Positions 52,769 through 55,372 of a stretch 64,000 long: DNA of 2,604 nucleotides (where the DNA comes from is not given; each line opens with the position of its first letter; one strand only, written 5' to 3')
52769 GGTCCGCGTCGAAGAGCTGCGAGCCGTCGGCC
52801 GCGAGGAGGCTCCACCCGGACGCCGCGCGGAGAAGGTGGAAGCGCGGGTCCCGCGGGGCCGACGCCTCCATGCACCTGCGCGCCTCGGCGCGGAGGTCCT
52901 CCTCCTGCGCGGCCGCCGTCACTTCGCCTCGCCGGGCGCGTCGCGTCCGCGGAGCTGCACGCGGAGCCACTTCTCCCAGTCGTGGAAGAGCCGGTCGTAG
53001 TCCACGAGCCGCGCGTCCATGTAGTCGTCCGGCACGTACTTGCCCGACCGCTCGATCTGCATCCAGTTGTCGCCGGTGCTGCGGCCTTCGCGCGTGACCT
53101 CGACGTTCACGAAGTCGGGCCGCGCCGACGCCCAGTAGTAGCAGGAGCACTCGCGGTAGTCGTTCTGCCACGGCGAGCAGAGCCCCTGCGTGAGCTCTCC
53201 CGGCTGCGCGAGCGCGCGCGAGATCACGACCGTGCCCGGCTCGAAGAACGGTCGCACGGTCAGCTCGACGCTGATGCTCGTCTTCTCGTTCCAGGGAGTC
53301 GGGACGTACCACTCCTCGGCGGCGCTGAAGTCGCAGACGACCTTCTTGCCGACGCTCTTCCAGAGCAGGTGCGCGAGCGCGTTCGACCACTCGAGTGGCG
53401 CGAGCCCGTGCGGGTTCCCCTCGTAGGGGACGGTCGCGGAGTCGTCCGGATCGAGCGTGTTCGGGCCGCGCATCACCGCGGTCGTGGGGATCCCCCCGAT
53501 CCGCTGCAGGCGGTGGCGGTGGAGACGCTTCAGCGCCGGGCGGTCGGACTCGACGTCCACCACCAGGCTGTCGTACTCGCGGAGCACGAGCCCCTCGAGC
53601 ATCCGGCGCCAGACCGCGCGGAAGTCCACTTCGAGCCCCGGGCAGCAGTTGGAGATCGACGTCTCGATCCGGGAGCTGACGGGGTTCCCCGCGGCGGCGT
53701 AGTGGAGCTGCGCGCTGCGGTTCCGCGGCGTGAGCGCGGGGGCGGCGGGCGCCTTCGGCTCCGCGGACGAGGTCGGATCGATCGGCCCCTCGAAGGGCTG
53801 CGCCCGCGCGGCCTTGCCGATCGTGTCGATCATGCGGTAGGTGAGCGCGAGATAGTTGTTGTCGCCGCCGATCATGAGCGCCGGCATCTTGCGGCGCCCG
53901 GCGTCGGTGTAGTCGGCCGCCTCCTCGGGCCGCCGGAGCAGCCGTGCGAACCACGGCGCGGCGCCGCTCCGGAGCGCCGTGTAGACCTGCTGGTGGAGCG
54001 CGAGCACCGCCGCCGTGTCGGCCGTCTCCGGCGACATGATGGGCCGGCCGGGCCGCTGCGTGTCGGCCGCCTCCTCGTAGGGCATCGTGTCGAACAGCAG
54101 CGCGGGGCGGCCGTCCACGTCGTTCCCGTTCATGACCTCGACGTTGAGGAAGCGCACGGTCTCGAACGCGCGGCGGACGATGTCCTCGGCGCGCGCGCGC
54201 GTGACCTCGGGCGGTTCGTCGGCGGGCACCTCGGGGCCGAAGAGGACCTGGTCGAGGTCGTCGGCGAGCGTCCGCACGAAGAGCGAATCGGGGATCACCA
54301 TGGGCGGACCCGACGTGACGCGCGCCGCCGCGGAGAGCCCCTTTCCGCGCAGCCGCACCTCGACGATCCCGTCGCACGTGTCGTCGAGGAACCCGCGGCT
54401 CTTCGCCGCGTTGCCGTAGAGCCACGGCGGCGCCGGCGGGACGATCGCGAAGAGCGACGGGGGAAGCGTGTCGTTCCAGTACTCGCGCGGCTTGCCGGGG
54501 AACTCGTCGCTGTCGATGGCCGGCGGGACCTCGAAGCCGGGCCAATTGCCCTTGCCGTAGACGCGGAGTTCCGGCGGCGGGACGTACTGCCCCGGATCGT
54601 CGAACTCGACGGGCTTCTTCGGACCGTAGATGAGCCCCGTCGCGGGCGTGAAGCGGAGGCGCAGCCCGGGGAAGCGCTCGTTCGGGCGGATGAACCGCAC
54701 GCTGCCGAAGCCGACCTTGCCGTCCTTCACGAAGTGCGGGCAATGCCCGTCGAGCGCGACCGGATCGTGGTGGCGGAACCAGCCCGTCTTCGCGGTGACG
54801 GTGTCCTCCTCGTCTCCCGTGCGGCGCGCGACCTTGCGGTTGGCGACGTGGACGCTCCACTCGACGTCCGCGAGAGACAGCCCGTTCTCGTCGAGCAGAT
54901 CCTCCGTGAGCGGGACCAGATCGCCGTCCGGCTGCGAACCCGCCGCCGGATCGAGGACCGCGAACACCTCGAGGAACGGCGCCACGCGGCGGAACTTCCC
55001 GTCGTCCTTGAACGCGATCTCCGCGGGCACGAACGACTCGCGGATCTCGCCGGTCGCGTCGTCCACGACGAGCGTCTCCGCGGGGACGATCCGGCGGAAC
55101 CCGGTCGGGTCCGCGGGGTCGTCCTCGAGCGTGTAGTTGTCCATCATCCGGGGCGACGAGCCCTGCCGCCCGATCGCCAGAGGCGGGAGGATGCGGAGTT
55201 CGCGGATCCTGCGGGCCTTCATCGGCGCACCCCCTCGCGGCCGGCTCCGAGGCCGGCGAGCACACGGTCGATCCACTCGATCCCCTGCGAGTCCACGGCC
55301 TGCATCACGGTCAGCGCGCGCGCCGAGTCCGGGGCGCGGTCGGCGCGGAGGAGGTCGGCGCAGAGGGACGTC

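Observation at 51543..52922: Radical-SAM/SPASM enzyme wedged between a CTQ-protein gene and its flavoprotein, parallel to QhpD in quinohemoprotein amine dehydrogenase maturation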

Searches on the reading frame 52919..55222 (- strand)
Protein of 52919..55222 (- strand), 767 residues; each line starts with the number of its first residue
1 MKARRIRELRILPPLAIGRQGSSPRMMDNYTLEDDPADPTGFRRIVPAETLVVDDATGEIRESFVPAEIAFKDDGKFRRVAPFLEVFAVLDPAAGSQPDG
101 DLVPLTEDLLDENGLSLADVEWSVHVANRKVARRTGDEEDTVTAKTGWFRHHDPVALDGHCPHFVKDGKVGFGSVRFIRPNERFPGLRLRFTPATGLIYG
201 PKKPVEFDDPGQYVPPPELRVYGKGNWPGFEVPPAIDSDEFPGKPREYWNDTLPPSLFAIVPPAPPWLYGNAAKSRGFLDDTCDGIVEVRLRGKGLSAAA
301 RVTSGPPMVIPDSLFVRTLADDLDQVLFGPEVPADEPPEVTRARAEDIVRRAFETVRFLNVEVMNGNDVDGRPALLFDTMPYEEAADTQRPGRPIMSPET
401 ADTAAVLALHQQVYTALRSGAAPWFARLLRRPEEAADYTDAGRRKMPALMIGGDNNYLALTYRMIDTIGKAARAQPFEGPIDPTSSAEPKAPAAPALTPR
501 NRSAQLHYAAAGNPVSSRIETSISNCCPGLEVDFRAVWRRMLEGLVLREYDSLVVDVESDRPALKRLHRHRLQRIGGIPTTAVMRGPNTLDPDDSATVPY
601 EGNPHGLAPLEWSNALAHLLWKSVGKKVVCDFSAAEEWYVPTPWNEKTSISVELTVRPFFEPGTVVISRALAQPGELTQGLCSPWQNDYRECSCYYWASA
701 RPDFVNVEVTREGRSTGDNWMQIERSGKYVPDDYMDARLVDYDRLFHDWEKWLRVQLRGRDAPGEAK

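Call 9: search_protein_families(library=pfam, proteins=[window:52919-55222:-], max_evalue=0.01)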
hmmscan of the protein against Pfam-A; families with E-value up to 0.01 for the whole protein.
window:52919-55222:- (767 aa): 2 families
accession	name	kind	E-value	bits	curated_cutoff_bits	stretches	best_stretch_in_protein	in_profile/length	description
PF18417.6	LodA_C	-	0.00038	20.6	25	1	670-702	111-143/149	L-lysine epsilon oxidase C-terminal domain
PF17990.7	LodA_N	-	0.0015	19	26.3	0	116-136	66-86/213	L-Lysine epsilon oxidase N-terminal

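Call 10: search_protein_families(library=ncbifam, proteins=[window:52919-55222:-], max_evalue=0.01)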
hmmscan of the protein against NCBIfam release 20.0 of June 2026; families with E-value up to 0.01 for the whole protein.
window:52919-55222:- (767 aa): 1 family
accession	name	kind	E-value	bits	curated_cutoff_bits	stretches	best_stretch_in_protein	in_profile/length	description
NF038172.1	Lys_ox_CTQ_LodA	equivalog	0.0087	14.4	600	0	672-705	482-515/684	CTQ-dependent lysine 6-oxidase LodA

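Call 15: find_homologous_proteins(query=window:52919-55222:-, max_evalue=0.001)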
Query window:52919-55222:- (767 aa): 1167 proteins with E <= 0.001 among 8000 candidates; the best 120 are listed.
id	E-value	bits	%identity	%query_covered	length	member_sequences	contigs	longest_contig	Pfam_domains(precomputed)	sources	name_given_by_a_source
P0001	0.0e+0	1791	100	100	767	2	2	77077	-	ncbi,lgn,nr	ncbi:MAG: hypothetical protein HMLKMBBP_01424 [Planctomycetes bacterium]|nr:hypothetical protein [Pl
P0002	0.0e+0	1225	72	99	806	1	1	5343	-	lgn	-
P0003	0.0e+0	1016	60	99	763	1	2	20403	-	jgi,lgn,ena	-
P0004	0.0e+0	1016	62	99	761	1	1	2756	-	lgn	-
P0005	4.9e-298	1009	62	99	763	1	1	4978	-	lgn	-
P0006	3.7e-296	1002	60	99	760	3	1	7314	-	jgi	jgi:hypothetical protein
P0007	1.2e-295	1001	61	99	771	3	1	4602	-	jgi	jgi:hypothetical protein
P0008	3.4e-295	999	62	99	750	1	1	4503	-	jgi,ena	-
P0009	3.1e-294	996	61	99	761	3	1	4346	-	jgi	jgi:hypothetical protein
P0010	1.7e-292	990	62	99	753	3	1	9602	-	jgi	jgi:hypothetical protein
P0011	1.8e-292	990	62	99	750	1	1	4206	-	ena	-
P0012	1.4e-291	987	62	99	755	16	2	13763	-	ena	-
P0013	2.2e-290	983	60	99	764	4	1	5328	-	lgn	-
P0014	6.3e-289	979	60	99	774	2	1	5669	-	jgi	jgi:hypothetical protein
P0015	1.0e-288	978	59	99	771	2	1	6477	-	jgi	-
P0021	2.1e-285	967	59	99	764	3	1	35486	PF17990.8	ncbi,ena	-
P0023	8.7e-285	965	59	99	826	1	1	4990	PF17990.8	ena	-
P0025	3.7e-284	963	60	99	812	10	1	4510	PF17990.8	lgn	-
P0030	1.7e-283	961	60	99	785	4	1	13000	PF17990.8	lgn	-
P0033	2.4e-283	960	59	99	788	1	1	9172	PF17990.8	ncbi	-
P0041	2.2e-282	957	57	99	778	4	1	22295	PF18417.7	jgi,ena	jgi:hypothetical protein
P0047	3.8e-281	953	59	99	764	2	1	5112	PF18417.7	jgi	jgi:hypothetical protein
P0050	2.4e-280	950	59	99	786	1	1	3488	PF17990.8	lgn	-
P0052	2.8e-280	950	58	99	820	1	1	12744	PF17990.8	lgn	-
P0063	1.3e-277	941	59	99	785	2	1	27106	PF17990.8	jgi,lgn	jgi:hypothetical protein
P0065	2.6e-277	940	58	99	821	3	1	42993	PF17990.8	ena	-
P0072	2.3e-276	937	58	99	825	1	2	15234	PF17990.8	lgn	-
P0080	3.3e-275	933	58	99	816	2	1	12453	PF17990.8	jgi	-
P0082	6.0e-275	932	57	99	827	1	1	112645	PF17990.8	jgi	jgi:hypothetical protein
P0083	8.0e-275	932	59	99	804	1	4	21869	PF17990.8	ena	-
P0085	3.0e-274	930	58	99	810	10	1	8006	PF17990.8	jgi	-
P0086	3.9e-274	930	58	99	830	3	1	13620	PF17990.8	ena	-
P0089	1.1e-273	928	58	99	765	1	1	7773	PF18417.7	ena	-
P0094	1.1e-272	925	57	99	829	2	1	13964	PF17990.8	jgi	jgi:hypothetical protein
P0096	2.3e-272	924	57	99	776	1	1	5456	PF17990.8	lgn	-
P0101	7.1e-272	922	57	99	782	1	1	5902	PF17990.8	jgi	jgi:hypothetical protein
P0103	2.1e-271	921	58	99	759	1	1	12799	PF17990.8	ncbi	ncbi:MAG: hypothetical protein NVS2B5_17130 [Beijerinckiaceae bacterium]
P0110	8.8e-271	919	57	99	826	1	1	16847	PF17990.8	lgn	-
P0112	9.5e-271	918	57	99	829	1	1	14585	PF17990.8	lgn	-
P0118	4.3e-270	916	59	99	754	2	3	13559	PF17990.8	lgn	-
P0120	4.7e-270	916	57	99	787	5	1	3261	PF17990.8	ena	-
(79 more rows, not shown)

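Call 16: find_related_loci(query=window:52919-55222:-, collection=genome_contigs, flank=10000)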
Query window:52919-55222:- (767 aa) in genome_contigs; peptide patterns used: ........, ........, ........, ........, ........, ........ (x = any residue, [..] = any of these).
62 stretches matched a pattern, but none encodes a relative of the query by tblastn (E <= 1e-3).

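Call 18: search_solved_structures(query=A1, max_evalue=1, show_alignments=3)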
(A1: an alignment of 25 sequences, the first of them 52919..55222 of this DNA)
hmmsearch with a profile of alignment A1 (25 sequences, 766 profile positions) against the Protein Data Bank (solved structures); distinct sequences matched with E-value up to 1: 11.
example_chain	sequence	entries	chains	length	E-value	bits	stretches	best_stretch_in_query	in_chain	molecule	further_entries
6vmv_A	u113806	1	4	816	0.041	15.1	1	255-305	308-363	Glycine oxidase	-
6vl7_A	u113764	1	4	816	0.041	15.1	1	255-305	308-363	Glycine oxidase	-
6byw_B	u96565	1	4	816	0.041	15.1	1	255-305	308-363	GoxA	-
6eer_A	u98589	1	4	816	0.042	15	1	255-305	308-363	GoxA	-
6vmf_A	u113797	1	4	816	0.042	15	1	255-305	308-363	Glycine oxidase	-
6vmw_B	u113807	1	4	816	0.054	14.7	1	255-305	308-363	Glycine oxidase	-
6ufq_A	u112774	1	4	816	0.27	12.4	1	255-305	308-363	Glycine Oxidase GoxA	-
6ubn_A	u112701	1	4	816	0.3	12.2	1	255-305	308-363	Quinoprotein glycine oxidase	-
2ymw_A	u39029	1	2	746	0.38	11.9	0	669-692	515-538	L-LYSINE 6-OXIDASE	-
3weu_A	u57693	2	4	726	0.41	11.7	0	669-692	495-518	L-lysine 6-oxidase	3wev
6ubr_B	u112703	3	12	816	0.48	11.5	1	255-305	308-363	Uncharacterized protein | Uncharacterized protein GoxA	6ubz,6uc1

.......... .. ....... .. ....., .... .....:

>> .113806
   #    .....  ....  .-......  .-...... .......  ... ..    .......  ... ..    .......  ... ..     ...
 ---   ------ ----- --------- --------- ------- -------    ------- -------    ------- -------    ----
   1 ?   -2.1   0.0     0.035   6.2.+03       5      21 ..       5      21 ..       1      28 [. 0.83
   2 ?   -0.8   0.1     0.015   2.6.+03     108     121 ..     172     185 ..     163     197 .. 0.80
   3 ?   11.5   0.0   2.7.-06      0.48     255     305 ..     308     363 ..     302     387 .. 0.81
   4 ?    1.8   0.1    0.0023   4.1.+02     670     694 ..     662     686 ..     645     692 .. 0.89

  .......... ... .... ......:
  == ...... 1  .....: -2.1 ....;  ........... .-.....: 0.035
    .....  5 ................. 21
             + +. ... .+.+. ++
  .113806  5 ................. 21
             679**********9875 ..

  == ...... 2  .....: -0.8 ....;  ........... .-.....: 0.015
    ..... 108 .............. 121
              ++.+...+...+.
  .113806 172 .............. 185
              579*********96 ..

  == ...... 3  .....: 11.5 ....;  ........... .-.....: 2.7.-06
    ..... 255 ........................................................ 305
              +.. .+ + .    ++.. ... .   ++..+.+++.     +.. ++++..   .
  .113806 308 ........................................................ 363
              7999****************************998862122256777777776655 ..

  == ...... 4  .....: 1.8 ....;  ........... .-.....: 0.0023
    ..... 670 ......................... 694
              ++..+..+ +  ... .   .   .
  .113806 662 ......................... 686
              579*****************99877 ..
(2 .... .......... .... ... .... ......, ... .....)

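Call 19: find_related_loci(query=A1, collection=genome_contigs, flank=10000)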
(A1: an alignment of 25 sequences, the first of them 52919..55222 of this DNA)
Query A1 (767 aa) in genome_contigs; peptide patterns used: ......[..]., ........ (x = any residue, [..] = any of these).
356 stretches matched a pattern; 268 encode a relative of the query (tblastn E <= 1e-3); the best 80 are kept; 80 distinct loci.
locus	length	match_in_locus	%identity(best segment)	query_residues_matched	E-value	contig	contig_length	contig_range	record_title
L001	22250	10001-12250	60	6-763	0e+0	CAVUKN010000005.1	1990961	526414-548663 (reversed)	MAG: uncultured Acidobacteriota bacterium isolate MFD00392.bin.2.401 genome assembly, contig: contig_846, whole genome s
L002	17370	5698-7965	60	6-763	0e+0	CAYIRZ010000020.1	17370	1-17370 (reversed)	MAG TPA_asm: uncultured Streptomycetaceae bacterium isolate ERP119705_co25_656 genome assembly, contig: NODE_2169_length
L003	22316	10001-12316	60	5-762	0e+0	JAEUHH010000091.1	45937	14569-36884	MAG: Verrucomicrobiales bacterium isolate new MAG-12 k141_4245145, whole genome shotgun sequence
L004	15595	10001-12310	60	5-762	0e+0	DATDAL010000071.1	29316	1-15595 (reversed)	MAG TPA_asm: Terrimicrobiaceae bacterium isolate SMAG_U95 k141_923301, whole genome shotgun sequence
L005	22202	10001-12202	59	5-767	0e+0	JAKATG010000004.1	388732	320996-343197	MAG: Proteobacteria bacterium isolate YP2.bin35 NODE_16_length_388732_cov_9.843793, whole genome shotgun sequence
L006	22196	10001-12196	60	6-765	0e+0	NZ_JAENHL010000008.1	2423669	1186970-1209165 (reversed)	Taklimakanibacter albus strain YIM B02566 GCM70020045_8, whole genome shotgun sequence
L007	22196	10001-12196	60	6-765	0e+0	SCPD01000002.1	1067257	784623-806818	Rhizobiales bacterium Y(2018) NODE_2_length_1067257_cov_15.363487, whole genome shotgun sequence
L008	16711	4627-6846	59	6-763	0e+0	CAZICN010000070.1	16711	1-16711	MAG TPA_asm: uncultured Aestuariivirga sp. isolate SRP302895_co1_481 genome assembly, contig: NODE_6510_length_16711_cov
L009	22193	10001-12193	58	4-767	0e+0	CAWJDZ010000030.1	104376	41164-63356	MAG: uncultured Alphaproteobacteria bacterium isolate MFD04850.bin.2.297 genome assembly, contig: contig_79040, whole ge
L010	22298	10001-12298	56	5-761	0e+0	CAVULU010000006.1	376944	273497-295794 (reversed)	MAG: uncultured Acidobacteriaceae bacterium isolate MFD01716.bin.1.17 genome assembly, contig: contig_47303, whole genom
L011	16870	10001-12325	57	5-762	0e+0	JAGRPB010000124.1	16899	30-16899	MAG: Verrucomicrobiia bacterium isolate HKST-UBA33 NODE_128_length_16899_cov_3.103258, whole genome shotgun sequence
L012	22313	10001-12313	57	6-765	0e+0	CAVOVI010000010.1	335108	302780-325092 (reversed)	MAG: uncultured Gemmatimonadales bacterium isolate MFD09779.bin.2.217 genome assembly, contig: contig_75040, whole genom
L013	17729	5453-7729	59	6-765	0e+0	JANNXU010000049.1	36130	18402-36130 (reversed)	MAG: Gemmatimonadaceae bacterium isolate VAR_34_metabat_145 VAR_34_k141_1509851, whole genome shotgun sequence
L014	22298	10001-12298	56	5-761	0e+0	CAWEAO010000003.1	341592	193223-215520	MAG: uncultured Acidobacteriaceae bacterium isolate MFD05705.bin.1.20 genome assembly, contig: contig_10079, whole genom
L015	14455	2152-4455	55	5-761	0e+0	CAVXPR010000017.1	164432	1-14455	MAG: uncultured Acidobacteriaceae bacterium isolate MFD04540.bin.1.75 genome assembly, contig: contig_25971, whole genom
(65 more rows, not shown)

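Call 31: predict_structure(alignment_id=A1)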
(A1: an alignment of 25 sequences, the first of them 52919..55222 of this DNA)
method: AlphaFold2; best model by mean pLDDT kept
length: 767 residues; sequences in the alignment: 25
mean_pLDDT: 54.6   pTM: 0.49
mean pLDDT of the five models: 54.6, 54.1, 52.3, 50.4, 50.1
residues with pLDDT >= 90: 80; 70-90: 147; 50-70: 146; < 50: 394
segments of 3 or more residues with pLDDT < 50: 133-136, 165-167, 197-281, 307-330, 356-410, 420-463, 475-510, 520-536, 585-598, 611-614, 661-725, 729-767
pLDDT, mean of each block of 10 residues (from residue 1): 79 69 78 64 73 90 87 69 89 70 91 93 79 55 86 87 56 89 92 62 41 38 31 29 32 24 29 30 73 80 55 37 41 67 65 50 35 33 34 33 44 51 42 33 28 31 55 48 36 30 40 57 34 44 73 77 87 85 48 44 54 57 85 80 77 80 36 31 27 28 32 42 43 31 33 28 31
secondary structure, 60 per line:
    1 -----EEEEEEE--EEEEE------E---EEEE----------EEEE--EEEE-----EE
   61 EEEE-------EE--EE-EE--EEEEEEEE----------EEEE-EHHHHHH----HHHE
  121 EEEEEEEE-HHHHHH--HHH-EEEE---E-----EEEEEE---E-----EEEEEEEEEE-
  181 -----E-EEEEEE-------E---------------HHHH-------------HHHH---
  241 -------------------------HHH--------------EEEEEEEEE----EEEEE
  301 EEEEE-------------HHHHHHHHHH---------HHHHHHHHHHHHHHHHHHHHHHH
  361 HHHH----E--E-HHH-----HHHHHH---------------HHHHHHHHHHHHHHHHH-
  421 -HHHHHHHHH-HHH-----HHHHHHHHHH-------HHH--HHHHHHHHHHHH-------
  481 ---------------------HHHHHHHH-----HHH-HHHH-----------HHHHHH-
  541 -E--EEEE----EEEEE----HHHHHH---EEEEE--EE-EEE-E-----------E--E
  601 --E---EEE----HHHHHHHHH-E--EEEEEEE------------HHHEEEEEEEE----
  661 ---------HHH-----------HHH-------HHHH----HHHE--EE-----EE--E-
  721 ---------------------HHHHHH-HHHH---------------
elements in order (helices of 4 or more, strands of 3 or more residues): E6-12 E15-19 E30-33 E44-47 E50-53 E59-64 E83-90 E101-104 H107-112 E120-128 H130-135 E142-145 E155-160 E170-179 E188-193 H217-220 H234-237 E283-291 E296-305 H319-328 H338-364 H382-387 H403-419 H422-430 H440-449 H462-473 H502-509 H519-522 H534-539 E545-548 E553-557 H562-567 E571-575 E581-583 E607-609 H614-622 E627-633 E649-656 H694-697 H742-747 H749-752

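Call 36: fold_search(model_id=the predicted structure, library=pdb)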
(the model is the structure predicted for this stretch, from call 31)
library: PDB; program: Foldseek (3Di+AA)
matches with E <= 10: 403; with E <= 0.001: 0
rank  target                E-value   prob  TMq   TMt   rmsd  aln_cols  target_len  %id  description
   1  8sgn_G                5.8e-01  0.04  0.10  0.16  20.5       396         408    8  Crystal structure of Epstein-Barr virus glycoprotein 350 (gp350) in complex with Cy651H02, a monoclonal antibody isola (released 2024-04-17)
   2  9y9w_E                5.8e-01  0.01  0.05  0.09  25.8       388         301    7  Vibrio cholerae protein FrhA peptid-binding domain and adjacent split domain (S1127-F1439) in complex with peptide AGW (released 2025-12-03)
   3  9jz1_B                6.1e-01  0.13  0.08  0.18   9.3       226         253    8  Crystal structure of Nir2 C-terminal domain in complex with phosphate (released 2025-10-15)
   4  6sub                  6.8e-01  0.05  0.05  0.12  13.1       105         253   12  Human PTPRU D1 domain, reduced form (released 2020-07-08)
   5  7myz_C                7.2e-01  0.02  0.04  0.09  20.8       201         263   13  Structure of the full length 5-TM receptor CD47 bound to Fab B6H12 (released 2021-09-08)
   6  3ubh                  7.6e-01  0.03  0.06  0.10  22.8       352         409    9  Crystal structure of Drosophila N-cadherin EC1-4 (released 2011-12-21)
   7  9ig8_A                8.0e-01  0.01  0.06  0.11  24.2       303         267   13  Apo-MtbKu , not bound to DNA (released 2026-03-04)
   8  6kr4_C                8.9e-01  0.05  0.05  0.06  12.6        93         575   13  Crystal structure of the liprin-alpha3_SAM123/LAR_D1D2 complex (released 2020-01-15)
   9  6suc                  9.4e-01  0.05  0.05  0.13  13.0        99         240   11  Human PTPRU D1 domain, oxidised form (released 2020-07-08)
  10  3ubf                  9.4e-01  0.03  0.07  0.14  20.3       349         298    9  Crystal structure of Drosophila N-cadherin EC1-3, I (released 2011-12-21)
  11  4axw_B                1.1e+00  0.01  0.05  0.12  23.9       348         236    9  CRYSTAL STRUCTURE OF MOUSE CADHERIN-23 EC1-2 AND PROTOCADHERIN-15 EC1- 2, FORM I 2.2A. (released 2012-11-07)
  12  3sr9                  1.1e+00  0.05  0.04  0.05  12.5        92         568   13  Crystal structure of mouse PTPsigma (released 2012-05-30)
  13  3ubg_B                1.1e+00  0.02  0.06  0.14  21.5       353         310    9  Crystal structure of Drosophila N-cadherin EC1-3, II (released 2011-12-21)
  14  9jzp_C                1.2e+00  0.09  0.08  0.20  10.5       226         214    9  Crystal structure of Nir2 C-terminal domain (released 2025-10-15)
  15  9jz1_C                1.2e+00  0.09  0.08  0.19   8.8       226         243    8  Crystal structure of Nir2 C-terminal domain in complex with phosphate (released 2025-10-15)
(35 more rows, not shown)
